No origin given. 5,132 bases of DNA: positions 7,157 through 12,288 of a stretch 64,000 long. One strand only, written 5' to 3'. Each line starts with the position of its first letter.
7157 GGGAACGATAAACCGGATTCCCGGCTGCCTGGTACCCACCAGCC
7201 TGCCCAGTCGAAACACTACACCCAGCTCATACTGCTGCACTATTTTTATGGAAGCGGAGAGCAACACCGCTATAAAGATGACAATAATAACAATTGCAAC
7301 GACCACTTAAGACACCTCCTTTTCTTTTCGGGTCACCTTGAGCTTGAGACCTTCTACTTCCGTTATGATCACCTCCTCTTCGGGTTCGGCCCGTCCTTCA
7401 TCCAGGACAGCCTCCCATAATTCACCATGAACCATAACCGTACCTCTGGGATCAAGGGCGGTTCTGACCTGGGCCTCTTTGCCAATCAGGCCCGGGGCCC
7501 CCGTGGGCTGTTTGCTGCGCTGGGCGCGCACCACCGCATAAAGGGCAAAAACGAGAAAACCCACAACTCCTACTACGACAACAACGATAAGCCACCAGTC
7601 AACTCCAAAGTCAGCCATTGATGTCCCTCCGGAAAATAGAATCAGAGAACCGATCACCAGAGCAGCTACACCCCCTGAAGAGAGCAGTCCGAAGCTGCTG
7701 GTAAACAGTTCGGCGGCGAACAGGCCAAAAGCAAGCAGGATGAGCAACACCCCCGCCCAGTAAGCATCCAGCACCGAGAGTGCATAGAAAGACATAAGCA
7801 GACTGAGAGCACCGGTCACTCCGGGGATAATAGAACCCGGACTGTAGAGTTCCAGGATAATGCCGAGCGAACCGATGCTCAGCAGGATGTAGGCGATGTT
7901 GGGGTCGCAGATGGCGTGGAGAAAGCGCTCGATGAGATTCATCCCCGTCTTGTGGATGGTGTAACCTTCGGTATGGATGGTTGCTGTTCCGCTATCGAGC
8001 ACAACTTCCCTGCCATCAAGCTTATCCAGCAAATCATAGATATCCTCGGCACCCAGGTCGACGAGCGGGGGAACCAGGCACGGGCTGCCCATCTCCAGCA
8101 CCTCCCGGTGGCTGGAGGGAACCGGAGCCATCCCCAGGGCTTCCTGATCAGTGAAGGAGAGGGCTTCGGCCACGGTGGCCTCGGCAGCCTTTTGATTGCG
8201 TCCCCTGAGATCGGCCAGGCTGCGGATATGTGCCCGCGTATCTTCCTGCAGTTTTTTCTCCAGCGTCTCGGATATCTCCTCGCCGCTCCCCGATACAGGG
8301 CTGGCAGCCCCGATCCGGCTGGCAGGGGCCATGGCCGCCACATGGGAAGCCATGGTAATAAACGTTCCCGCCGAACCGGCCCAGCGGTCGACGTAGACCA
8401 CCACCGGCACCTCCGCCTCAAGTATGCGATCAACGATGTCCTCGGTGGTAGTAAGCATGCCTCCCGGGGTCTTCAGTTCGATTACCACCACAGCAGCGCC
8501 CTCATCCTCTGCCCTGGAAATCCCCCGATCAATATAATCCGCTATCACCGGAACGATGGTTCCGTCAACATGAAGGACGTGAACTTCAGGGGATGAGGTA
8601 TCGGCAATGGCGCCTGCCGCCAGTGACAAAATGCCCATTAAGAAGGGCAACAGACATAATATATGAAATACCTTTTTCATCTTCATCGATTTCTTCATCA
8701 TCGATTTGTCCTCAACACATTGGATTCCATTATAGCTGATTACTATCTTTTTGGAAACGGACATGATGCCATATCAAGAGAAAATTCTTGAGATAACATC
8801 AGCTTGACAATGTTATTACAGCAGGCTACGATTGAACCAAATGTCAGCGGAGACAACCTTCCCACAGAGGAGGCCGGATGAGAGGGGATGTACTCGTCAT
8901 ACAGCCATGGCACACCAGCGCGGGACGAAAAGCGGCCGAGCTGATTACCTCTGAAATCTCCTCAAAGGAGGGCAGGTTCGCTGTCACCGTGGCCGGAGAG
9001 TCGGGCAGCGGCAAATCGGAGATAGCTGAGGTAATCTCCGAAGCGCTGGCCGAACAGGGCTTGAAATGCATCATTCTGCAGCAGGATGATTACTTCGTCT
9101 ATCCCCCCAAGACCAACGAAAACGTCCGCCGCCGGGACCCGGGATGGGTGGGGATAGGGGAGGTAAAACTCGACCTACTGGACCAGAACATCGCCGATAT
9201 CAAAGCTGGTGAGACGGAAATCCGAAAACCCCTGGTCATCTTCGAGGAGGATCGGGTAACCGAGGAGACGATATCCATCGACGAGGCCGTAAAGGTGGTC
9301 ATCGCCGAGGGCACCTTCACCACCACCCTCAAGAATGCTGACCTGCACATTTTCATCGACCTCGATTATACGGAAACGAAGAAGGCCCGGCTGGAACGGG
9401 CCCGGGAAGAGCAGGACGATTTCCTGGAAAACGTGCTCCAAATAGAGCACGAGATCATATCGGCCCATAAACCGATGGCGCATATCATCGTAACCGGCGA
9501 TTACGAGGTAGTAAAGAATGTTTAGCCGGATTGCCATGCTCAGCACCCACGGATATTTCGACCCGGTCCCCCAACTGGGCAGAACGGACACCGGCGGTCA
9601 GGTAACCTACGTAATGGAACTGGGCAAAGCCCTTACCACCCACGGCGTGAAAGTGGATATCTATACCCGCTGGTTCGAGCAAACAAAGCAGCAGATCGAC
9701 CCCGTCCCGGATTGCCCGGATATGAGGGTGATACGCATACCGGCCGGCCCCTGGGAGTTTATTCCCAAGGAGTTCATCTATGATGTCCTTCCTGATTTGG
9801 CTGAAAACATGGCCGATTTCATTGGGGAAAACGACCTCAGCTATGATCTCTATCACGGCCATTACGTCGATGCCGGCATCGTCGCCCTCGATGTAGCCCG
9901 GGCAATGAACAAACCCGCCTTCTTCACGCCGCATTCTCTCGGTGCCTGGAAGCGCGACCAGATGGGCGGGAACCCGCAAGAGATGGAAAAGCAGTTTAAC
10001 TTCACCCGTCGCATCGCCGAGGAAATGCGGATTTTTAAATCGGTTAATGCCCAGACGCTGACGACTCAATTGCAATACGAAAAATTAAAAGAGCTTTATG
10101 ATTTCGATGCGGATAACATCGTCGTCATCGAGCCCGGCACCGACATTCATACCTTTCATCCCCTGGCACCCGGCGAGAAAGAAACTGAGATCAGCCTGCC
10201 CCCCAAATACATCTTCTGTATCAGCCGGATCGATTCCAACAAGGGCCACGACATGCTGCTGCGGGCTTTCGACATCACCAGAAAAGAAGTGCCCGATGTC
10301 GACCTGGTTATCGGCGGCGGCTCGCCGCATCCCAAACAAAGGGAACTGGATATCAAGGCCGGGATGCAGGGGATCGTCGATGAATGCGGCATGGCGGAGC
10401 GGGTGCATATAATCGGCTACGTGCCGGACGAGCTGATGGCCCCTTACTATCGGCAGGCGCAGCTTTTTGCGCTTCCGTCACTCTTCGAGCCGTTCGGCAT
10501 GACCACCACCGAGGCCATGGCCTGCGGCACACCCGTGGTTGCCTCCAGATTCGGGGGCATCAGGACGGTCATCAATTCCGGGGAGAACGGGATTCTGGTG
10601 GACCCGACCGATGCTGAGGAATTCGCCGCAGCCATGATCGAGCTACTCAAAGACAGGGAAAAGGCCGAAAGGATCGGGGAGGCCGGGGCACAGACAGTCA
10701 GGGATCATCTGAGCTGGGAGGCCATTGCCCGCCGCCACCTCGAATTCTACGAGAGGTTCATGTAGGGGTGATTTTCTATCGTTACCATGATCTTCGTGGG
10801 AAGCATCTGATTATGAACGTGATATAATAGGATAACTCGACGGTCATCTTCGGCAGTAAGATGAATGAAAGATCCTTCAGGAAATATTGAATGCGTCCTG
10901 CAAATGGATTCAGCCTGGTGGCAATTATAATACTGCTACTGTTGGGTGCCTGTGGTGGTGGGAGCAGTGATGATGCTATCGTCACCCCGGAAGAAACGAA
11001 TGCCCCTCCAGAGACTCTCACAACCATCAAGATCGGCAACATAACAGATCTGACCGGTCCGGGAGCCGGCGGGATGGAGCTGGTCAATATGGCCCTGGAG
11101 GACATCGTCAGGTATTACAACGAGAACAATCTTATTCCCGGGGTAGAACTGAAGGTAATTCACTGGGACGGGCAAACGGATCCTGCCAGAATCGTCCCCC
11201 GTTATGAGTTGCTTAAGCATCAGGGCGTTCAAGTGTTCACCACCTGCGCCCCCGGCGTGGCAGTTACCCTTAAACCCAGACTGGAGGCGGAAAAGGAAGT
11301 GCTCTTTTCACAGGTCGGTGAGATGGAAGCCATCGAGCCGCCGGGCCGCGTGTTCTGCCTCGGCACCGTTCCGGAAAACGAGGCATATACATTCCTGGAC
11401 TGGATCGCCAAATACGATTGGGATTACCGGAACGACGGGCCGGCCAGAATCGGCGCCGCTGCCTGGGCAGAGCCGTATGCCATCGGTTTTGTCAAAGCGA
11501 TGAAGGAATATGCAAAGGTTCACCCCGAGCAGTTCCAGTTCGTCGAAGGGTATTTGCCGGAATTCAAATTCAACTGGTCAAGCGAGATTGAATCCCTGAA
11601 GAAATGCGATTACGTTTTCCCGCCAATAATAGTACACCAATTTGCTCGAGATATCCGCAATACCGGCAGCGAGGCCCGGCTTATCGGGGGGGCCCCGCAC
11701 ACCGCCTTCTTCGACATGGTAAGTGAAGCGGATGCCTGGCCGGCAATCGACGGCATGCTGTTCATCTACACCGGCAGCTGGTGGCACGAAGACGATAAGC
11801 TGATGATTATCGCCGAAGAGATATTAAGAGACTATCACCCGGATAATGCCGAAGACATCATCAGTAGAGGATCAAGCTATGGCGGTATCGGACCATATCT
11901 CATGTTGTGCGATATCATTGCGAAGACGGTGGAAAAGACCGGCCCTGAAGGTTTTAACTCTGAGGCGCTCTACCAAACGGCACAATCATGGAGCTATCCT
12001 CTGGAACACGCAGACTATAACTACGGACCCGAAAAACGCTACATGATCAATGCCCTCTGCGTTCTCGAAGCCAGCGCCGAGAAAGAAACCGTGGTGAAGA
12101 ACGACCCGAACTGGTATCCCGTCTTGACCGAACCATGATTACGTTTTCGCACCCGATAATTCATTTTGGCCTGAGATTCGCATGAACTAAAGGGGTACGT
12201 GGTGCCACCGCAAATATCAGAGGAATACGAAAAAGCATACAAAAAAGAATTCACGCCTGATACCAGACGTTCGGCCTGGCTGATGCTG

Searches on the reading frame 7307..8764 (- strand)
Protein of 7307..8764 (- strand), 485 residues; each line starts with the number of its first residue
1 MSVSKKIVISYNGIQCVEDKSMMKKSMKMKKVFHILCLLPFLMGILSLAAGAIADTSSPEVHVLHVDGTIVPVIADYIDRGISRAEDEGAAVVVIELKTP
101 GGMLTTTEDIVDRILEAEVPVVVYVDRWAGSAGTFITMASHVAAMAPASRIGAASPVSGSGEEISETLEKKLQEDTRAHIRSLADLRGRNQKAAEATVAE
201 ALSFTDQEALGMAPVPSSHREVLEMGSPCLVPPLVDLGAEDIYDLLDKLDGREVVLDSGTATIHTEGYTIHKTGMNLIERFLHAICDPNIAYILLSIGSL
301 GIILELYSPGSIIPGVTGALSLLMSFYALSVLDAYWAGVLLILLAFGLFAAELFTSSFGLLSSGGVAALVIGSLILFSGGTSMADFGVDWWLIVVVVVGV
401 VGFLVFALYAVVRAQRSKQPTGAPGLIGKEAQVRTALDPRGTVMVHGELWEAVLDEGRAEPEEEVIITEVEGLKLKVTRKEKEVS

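Call 66: search_protein_families(library=pfam, proteins=[window:7307-8764:-], max_evalue=0.00001)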
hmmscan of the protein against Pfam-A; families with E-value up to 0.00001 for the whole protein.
window:7307-8764:- (485 aa): 3 families
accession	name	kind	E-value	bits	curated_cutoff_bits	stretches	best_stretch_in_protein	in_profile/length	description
PF25145.1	NfeD1b_N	-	2.5e-26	92.9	40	1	60-205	1-142/189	NfeD1b, N-terminal domain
PF24961.1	NfeD_membrane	-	9.7e-24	84.1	26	1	289-406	1-117/119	NfeD integral membrane domain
PF01957.25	NfeD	-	1.3e-14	54.6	29.1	1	425-479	3-57/57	NfeD-like C-terminal, partner-binding domain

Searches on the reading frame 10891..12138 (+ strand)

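Call 66: search_protein_families(library=pfam, proteins=[window:10891-12138:+], max_evalue=0.00001)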
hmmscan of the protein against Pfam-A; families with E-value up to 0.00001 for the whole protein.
window:10891-12138:+ (415 aa): 1 family
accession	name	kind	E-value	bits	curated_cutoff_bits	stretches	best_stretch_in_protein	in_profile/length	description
PF13458.12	Peripla_BP_6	-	3.5e-12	47.1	31.7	1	45-174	1-131/343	Periplasmic binding protein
